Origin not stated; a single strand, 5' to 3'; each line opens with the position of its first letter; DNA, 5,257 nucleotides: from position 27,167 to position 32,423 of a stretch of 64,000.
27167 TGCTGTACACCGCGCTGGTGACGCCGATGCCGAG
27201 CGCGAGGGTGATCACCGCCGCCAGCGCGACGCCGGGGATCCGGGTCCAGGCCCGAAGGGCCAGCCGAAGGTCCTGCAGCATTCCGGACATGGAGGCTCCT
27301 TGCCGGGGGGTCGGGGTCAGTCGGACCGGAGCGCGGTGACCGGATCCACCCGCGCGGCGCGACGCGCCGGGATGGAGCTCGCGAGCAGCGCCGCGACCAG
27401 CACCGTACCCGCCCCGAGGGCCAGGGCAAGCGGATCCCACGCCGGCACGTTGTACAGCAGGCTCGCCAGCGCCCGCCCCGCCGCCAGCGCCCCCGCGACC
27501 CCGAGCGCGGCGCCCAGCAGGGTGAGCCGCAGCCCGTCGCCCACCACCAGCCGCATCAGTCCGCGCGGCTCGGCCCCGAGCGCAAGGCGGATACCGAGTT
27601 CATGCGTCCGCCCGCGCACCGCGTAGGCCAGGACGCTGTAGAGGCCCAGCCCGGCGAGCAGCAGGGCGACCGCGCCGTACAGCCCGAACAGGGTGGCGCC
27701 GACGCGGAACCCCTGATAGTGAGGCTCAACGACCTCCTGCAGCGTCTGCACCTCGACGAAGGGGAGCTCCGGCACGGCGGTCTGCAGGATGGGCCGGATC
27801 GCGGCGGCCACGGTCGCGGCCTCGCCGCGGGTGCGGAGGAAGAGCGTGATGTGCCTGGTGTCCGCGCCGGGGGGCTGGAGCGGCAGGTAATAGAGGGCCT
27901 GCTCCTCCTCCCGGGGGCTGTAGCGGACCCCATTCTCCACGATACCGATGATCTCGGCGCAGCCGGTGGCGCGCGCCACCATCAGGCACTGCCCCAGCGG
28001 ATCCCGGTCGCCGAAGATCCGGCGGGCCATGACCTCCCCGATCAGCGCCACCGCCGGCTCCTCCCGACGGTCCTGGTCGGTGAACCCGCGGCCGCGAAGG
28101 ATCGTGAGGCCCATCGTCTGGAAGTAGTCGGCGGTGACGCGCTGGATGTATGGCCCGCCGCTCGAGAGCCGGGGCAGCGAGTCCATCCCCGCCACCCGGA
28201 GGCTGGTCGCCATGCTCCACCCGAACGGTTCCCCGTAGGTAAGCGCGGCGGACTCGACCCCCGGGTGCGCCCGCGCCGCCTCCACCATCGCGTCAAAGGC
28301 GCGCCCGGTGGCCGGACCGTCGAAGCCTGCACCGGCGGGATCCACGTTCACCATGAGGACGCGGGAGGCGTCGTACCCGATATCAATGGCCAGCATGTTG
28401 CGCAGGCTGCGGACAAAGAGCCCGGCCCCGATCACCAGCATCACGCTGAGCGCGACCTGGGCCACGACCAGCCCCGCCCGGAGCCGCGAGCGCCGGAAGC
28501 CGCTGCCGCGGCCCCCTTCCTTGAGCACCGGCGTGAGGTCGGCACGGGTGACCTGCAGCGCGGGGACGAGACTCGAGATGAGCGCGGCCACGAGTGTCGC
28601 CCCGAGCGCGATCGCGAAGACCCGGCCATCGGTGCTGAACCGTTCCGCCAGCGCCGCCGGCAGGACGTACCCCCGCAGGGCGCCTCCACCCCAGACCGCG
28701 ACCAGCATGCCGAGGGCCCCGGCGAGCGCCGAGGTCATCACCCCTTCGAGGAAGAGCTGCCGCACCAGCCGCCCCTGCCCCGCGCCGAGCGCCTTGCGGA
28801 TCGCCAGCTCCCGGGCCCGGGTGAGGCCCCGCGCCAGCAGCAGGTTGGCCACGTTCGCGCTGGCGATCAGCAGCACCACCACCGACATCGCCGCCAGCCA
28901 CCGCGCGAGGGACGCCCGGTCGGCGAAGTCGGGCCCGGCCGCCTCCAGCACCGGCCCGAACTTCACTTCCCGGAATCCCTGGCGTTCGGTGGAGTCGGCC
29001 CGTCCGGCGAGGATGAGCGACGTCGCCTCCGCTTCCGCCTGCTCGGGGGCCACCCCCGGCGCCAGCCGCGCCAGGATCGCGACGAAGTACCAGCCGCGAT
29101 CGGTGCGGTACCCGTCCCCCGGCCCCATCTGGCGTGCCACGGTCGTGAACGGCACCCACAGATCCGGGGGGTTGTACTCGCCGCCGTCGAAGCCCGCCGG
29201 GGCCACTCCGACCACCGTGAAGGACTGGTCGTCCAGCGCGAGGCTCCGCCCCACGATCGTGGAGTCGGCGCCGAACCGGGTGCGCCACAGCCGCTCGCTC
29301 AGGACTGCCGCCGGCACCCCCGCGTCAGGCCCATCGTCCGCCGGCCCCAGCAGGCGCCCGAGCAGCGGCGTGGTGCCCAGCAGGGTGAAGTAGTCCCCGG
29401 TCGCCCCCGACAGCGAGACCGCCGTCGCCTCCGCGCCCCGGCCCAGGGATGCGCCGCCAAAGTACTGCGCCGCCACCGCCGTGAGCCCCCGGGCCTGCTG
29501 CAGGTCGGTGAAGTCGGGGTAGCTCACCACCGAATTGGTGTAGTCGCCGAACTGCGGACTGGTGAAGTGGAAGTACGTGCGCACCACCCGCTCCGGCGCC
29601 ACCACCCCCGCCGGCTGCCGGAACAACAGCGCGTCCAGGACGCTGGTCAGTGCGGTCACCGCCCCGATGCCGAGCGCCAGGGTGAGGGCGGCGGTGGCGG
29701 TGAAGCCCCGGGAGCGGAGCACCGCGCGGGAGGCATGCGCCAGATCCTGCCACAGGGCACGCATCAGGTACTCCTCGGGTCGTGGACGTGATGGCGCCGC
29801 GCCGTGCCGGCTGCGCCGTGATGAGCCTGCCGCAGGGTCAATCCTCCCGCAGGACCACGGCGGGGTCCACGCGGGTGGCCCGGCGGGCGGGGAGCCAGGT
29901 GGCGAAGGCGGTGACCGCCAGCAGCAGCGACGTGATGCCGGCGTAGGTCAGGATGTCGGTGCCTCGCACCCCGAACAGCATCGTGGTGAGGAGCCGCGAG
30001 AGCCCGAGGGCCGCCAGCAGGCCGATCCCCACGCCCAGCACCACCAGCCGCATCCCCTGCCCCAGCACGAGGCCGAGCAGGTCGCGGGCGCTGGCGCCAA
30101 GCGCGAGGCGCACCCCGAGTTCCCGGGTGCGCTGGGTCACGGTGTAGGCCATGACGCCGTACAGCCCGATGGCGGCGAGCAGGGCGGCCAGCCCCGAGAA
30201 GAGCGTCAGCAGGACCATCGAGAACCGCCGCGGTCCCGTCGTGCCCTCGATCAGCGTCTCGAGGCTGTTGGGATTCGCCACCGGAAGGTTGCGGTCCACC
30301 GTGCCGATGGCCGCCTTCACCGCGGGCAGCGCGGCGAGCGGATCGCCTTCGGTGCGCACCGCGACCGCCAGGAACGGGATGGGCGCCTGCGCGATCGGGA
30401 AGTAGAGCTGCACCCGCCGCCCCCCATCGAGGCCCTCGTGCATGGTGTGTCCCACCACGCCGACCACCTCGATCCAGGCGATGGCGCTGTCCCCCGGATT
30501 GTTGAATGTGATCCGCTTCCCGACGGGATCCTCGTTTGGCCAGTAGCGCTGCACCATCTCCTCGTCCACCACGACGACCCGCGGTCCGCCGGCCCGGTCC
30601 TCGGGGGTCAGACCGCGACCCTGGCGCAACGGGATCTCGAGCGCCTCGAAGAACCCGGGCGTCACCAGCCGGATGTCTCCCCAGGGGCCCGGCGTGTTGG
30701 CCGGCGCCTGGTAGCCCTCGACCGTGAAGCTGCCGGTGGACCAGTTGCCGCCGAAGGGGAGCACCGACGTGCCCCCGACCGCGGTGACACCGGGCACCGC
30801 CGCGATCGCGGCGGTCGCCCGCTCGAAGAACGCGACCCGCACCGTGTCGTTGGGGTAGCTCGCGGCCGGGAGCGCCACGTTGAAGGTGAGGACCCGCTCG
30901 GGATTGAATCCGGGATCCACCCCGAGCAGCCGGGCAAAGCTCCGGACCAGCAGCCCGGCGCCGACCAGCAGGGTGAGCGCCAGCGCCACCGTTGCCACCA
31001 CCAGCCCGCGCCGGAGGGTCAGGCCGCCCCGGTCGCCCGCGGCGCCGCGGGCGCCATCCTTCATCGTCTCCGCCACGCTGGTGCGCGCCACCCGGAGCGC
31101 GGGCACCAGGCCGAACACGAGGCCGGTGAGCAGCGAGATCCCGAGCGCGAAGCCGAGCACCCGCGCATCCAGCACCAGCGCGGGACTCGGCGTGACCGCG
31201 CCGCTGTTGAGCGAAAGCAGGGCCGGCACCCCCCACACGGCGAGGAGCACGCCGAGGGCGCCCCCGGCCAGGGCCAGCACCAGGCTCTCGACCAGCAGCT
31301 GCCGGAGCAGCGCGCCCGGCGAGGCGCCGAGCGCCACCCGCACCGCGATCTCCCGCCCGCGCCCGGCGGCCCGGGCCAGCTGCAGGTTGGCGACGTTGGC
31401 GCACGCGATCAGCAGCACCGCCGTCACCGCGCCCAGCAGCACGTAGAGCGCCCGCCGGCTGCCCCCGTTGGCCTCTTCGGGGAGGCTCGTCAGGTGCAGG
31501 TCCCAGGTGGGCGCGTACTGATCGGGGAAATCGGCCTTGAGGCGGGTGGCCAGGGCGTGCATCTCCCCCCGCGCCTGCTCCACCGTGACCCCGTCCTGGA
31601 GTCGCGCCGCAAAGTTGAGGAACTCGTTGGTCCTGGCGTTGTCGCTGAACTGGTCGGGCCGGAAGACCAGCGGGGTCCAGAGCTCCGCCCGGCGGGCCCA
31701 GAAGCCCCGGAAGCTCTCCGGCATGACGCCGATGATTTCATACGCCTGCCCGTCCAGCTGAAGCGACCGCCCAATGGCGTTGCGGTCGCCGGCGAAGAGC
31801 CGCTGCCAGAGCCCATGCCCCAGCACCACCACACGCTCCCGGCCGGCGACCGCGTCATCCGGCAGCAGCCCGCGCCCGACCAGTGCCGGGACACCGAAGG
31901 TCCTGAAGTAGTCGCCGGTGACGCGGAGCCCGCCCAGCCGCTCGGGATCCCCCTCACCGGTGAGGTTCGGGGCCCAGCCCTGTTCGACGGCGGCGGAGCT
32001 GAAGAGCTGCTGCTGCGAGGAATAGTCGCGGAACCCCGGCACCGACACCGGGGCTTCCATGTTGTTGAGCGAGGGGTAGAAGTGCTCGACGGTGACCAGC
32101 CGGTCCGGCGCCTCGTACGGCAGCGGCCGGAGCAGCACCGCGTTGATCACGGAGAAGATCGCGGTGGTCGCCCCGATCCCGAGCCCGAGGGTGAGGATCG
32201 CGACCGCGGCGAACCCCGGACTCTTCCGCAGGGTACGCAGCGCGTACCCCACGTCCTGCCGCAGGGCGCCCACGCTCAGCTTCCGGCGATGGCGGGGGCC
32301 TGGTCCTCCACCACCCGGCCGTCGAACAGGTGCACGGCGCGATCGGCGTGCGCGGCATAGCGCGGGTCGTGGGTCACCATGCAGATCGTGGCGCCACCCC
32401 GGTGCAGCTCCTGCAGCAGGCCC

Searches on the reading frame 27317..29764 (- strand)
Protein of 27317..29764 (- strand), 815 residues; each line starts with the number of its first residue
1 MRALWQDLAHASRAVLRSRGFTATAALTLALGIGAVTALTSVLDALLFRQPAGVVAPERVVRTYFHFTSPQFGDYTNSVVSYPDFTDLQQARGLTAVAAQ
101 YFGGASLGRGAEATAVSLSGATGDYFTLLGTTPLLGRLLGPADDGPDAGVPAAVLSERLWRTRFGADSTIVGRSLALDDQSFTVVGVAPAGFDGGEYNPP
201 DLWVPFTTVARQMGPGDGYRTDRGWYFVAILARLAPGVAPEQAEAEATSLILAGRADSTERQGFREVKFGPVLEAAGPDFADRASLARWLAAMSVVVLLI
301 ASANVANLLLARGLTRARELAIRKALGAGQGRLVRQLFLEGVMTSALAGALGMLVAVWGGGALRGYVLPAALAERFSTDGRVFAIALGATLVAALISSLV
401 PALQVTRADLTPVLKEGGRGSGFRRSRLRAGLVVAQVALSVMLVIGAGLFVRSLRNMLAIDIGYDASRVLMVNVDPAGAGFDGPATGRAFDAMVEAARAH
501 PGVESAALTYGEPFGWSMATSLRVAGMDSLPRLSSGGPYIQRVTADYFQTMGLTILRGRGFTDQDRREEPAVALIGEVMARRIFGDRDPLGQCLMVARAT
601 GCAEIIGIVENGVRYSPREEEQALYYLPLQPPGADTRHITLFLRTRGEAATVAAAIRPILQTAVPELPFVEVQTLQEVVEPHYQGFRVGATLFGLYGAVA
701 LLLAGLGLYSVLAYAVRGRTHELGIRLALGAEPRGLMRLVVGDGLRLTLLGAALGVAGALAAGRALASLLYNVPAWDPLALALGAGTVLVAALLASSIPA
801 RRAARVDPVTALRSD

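Call 3: search_protein_families(library=pfam, proteins=[window:27317-29764:-], max_evalue=0.01)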
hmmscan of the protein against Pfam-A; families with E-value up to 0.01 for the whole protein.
window:27317-29764:- (815 aa): 2 families
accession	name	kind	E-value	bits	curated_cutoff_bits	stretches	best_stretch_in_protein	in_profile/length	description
PF12704.14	MacB_PCD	-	3.1e-43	148.9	27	2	22-249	1-206/207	MacB-like periplasmic core domain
PF02687.27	FtsX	-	6.2e-26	91.3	25.5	2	696-808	3-120/120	FtsX-like permease C-terminal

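Call 27: search_protein_families(library=ncbifam, proteins=[window:27317-29764:-], max_evalue=0.00001)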
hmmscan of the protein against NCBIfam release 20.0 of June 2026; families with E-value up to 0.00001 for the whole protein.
window:27317-29764:- (815 aa): 2 families
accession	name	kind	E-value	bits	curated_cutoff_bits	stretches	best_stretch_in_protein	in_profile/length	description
TIGR03434.1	ADOP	subfamily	4.7e-218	726.2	622.3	1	4-815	1-803/803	ADOP family duplicated permease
NF007826.0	PRK10535.1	equivalog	7.5e-32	110.4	966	2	8-362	258-597/648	macrolide ABC transporter ATP-binding protein/permease MacB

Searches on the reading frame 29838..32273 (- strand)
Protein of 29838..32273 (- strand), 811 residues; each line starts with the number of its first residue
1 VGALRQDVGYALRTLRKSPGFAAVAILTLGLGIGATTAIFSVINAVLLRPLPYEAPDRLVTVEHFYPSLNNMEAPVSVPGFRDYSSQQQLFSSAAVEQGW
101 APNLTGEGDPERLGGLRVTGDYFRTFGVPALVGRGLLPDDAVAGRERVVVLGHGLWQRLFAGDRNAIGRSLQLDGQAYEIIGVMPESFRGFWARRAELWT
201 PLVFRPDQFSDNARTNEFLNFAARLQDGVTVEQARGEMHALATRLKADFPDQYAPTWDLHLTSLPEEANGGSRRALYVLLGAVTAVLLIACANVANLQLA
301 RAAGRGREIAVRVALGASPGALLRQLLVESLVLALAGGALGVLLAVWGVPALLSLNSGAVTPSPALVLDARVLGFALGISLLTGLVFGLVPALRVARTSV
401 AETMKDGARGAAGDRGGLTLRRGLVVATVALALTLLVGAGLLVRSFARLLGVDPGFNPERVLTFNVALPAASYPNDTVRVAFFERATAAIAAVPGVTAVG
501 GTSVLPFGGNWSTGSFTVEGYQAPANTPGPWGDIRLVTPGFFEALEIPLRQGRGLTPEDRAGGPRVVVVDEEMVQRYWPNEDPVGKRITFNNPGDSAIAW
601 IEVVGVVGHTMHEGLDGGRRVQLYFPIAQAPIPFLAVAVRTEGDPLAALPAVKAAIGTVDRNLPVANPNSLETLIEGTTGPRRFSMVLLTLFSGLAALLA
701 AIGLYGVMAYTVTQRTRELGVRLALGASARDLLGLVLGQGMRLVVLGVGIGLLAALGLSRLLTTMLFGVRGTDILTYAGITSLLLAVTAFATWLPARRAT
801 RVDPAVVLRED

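Call 3: search_protein_families(library=pfam, proteins=[window:29838-32273:-], max_evalue=0.01)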
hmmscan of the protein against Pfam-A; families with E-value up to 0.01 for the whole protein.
window:29838-32273:- (811 aa): 2 families
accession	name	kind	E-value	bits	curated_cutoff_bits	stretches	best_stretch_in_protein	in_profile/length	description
PF12704.14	MacB_PCD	-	4.7e-39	135.2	27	2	23-240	2-206/207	MacB-like periplasmic core domain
PF02687.27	FtsX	-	1.7e-26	93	25.5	2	691-804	2-120/120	FtsX-like permease C-terminal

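Call 27: search_protein_families(library=ncbifam, proteins=[window:29838-32273:-], max_evalue=0.00001)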
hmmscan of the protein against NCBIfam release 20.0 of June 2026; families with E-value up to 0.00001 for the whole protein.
window:29838-32273:- (811 aa): 2 families
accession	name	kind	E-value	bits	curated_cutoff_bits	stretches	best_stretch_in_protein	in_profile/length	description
TIGR03434.1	ADOP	subfamily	5.4e-291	967.4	622.3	1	4-811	1-803/803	ADOP family duplicated permease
NF007826.0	PRK10535.1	equivalog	1.1e-36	126.3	966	2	118-399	372-640/648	macrolide ABC transporter ATP-binding protein/permease MacB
